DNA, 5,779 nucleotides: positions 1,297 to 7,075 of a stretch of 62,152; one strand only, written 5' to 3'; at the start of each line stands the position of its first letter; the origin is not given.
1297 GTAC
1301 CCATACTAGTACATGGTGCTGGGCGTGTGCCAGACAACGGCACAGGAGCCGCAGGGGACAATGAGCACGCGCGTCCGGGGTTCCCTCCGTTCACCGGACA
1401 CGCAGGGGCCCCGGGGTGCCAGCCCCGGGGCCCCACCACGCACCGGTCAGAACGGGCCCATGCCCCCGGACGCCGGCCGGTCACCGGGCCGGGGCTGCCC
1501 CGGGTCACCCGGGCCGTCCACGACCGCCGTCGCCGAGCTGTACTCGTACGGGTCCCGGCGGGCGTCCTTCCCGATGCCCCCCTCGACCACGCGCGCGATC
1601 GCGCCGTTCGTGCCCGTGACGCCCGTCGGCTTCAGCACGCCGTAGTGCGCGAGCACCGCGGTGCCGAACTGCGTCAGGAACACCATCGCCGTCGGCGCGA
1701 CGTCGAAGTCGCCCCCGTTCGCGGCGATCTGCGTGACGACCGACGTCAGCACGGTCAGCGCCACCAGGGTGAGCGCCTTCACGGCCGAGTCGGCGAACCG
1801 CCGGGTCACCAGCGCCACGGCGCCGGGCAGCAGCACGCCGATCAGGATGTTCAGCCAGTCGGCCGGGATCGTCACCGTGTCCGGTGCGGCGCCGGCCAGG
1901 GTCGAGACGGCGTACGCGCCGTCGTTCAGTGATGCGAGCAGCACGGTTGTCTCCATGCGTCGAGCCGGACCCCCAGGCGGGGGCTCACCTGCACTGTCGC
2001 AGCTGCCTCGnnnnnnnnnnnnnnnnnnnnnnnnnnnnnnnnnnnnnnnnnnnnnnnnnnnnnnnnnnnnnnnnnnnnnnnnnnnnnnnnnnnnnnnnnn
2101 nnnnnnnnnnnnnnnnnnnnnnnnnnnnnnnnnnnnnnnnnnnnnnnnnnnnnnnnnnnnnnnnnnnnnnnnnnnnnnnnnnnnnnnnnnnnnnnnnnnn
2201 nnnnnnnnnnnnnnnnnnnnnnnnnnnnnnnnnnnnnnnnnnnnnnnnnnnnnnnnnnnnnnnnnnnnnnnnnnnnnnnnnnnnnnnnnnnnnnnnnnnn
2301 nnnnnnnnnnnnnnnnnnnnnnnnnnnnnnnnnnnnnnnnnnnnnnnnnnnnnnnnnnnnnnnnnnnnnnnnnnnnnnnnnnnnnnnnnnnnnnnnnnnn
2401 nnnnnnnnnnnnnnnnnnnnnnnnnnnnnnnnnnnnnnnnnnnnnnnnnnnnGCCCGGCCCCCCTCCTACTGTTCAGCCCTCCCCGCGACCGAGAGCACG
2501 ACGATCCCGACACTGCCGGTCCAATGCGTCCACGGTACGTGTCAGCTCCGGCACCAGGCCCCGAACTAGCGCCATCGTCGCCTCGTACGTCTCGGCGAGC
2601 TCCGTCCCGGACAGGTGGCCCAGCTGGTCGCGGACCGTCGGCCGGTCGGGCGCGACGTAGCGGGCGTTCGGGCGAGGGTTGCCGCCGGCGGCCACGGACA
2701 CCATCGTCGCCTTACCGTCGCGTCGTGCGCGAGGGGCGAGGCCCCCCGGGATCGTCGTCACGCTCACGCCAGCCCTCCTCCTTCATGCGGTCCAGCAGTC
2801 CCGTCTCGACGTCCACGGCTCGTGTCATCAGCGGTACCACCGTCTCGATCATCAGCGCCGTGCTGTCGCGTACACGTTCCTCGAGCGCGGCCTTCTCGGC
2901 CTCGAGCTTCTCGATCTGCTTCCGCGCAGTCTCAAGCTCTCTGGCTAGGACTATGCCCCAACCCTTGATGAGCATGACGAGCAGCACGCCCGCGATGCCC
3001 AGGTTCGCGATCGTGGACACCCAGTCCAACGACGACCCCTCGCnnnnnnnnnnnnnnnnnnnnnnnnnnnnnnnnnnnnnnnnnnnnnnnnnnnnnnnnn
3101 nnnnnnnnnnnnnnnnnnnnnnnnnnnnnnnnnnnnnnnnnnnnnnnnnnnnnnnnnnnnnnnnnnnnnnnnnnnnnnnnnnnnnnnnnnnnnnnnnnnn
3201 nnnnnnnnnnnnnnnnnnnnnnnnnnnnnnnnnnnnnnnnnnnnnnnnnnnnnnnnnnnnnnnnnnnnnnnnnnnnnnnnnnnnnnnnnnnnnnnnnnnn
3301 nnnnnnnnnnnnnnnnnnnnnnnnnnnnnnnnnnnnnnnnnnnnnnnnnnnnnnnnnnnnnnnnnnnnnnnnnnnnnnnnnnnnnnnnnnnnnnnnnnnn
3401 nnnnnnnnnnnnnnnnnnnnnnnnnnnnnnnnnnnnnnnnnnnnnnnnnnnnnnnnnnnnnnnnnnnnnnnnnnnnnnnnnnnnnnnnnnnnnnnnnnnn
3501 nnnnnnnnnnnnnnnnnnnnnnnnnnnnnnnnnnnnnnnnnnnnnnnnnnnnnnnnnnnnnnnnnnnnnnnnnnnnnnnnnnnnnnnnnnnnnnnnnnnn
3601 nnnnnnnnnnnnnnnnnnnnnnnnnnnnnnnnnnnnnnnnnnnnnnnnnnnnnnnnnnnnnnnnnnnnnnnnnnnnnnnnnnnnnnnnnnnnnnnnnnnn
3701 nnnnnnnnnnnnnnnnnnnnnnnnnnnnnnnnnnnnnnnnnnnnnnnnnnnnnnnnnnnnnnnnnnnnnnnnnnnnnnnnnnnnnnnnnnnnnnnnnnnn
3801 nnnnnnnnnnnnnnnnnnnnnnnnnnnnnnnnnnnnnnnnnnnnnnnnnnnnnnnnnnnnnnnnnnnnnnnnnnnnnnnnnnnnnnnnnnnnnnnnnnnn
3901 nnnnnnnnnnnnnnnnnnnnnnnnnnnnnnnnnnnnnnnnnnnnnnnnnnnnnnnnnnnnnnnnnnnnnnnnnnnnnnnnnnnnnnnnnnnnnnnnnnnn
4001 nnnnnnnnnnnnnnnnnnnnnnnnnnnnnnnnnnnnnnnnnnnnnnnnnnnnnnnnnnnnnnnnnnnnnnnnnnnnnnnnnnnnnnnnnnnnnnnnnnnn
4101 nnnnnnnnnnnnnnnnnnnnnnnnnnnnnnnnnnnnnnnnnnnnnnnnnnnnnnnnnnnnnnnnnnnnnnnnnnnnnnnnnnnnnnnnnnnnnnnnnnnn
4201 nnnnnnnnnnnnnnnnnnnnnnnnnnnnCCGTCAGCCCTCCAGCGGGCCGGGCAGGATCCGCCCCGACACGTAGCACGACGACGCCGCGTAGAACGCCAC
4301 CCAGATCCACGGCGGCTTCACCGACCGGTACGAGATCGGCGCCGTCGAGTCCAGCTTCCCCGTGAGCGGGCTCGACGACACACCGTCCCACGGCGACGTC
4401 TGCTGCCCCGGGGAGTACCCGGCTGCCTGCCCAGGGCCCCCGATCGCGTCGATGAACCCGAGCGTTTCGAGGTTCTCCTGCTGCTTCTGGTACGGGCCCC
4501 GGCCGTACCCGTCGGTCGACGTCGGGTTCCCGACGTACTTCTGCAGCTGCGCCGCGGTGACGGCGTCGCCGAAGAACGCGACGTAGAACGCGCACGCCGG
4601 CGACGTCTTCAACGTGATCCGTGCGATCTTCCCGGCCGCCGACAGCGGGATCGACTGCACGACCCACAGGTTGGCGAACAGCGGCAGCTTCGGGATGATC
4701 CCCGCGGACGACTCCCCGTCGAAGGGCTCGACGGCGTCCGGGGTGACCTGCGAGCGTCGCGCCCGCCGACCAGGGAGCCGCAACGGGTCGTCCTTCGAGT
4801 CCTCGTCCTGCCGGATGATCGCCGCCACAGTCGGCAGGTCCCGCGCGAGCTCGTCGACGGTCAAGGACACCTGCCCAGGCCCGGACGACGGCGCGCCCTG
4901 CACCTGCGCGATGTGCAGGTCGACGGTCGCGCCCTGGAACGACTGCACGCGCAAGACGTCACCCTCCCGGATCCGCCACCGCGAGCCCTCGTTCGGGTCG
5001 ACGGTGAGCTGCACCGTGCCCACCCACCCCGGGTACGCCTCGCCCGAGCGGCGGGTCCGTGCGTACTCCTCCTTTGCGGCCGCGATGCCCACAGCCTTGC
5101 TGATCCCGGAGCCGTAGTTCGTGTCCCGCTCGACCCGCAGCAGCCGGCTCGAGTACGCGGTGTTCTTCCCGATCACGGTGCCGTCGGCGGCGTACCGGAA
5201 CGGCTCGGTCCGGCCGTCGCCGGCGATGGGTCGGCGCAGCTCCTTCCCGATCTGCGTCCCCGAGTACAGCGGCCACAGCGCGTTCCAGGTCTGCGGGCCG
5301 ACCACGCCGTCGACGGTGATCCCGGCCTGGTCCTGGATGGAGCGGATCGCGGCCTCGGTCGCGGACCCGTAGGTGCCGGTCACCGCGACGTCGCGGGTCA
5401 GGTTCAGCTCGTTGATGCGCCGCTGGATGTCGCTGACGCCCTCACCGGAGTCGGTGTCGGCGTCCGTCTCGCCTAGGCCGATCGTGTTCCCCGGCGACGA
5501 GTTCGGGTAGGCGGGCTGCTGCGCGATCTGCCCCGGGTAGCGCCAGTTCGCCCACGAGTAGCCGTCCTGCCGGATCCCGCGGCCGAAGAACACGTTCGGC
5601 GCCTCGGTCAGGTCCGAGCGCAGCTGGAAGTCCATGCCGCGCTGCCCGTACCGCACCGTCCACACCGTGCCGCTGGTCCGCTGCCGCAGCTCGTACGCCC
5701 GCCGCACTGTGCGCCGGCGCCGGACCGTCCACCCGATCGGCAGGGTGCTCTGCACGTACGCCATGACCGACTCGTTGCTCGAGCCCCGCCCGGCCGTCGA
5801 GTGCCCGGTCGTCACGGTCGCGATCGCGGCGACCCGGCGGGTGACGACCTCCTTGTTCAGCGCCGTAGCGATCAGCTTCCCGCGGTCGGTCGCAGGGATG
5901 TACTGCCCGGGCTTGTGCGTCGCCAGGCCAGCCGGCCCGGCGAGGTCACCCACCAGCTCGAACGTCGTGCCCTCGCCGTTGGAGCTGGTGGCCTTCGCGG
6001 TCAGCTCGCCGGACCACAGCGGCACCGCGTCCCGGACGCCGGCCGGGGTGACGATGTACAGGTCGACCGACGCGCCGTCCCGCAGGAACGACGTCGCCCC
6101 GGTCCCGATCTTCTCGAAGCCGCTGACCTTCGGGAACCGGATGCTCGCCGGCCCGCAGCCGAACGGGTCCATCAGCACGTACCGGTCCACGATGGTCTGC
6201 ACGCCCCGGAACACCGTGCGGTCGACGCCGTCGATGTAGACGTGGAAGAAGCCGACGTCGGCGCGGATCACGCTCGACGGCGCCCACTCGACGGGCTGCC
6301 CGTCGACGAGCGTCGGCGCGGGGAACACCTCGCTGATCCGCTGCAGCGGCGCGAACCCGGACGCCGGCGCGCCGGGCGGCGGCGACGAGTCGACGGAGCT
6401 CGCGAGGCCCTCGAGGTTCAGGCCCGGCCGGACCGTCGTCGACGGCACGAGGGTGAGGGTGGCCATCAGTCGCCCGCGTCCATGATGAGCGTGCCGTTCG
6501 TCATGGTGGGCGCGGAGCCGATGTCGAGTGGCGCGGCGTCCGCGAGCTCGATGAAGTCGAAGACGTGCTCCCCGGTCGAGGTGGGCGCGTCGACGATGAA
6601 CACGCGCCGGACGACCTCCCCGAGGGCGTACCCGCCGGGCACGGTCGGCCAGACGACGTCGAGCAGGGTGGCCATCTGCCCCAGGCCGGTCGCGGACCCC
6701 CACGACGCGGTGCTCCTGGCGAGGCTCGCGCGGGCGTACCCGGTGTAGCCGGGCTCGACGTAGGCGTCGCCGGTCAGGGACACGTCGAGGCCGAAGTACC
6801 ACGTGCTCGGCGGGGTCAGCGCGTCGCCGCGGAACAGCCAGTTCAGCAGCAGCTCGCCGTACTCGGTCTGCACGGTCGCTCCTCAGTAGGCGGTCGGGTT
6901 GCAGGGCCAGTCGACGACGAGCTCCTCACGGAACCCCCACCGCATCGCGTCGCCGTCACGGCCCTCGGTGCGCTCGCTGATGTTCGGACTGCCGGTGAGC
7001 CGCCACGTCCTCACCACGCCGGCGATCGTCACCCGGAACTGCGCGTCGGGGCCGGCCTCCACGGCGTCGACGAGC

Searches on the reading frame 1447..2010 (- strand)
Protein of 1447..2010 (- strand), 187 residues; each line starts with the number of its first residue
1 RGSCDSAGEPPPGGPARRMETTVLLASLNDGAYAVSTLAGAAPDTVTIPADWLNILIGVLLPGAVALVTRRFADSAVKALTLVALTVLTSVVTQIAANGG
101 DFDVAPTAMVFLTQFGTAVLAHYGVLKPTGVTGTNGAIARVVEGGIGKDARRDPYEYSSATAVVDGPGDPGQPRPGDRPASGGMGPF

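Call 16: search_protein_families(library=phrogs, proteins=[window:1447-2010:-], max_evalue=0.0001)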
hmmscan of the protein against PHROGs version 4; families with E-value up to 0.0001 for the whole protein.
window:1447-2010:- (187 aa): 3 families
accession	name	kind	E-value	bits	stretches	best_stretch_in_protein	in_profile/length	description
phrog_8269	-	lysis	1.3e-09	39.2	1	53-133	13-96/156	holin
phrog_5308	-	lysis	6.5e-08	33.8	1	53-150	12-113/167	holin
phrog_28423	-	unknown function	3.4e-07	31.6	1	51-132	12-99/141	-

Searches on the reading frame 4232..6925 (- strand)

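Call 16: search_protein_families(library=phrogs, proteins=[window:4232-6925:-], max_evalue=0.0001)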
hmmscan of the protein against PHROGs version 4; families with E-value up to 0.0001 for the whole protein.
window:4232-6925:- (897 aa): 4 families
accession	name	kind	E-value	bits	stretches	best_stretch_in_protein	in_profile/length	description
phrog_1493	-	lysis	8.9e-11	42.6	1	485-551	241-306/394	endolysin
phrog_1224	-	head and packaging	2.6e-10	41.2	1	491-550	7-64/438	endolysin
phrog_2649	-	lysis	3.1e-10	41.4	1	491-550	178-235/261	endolysin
phrog_6707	-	lysis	1.8e-05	24.8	1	468-550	160-242/311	endolysin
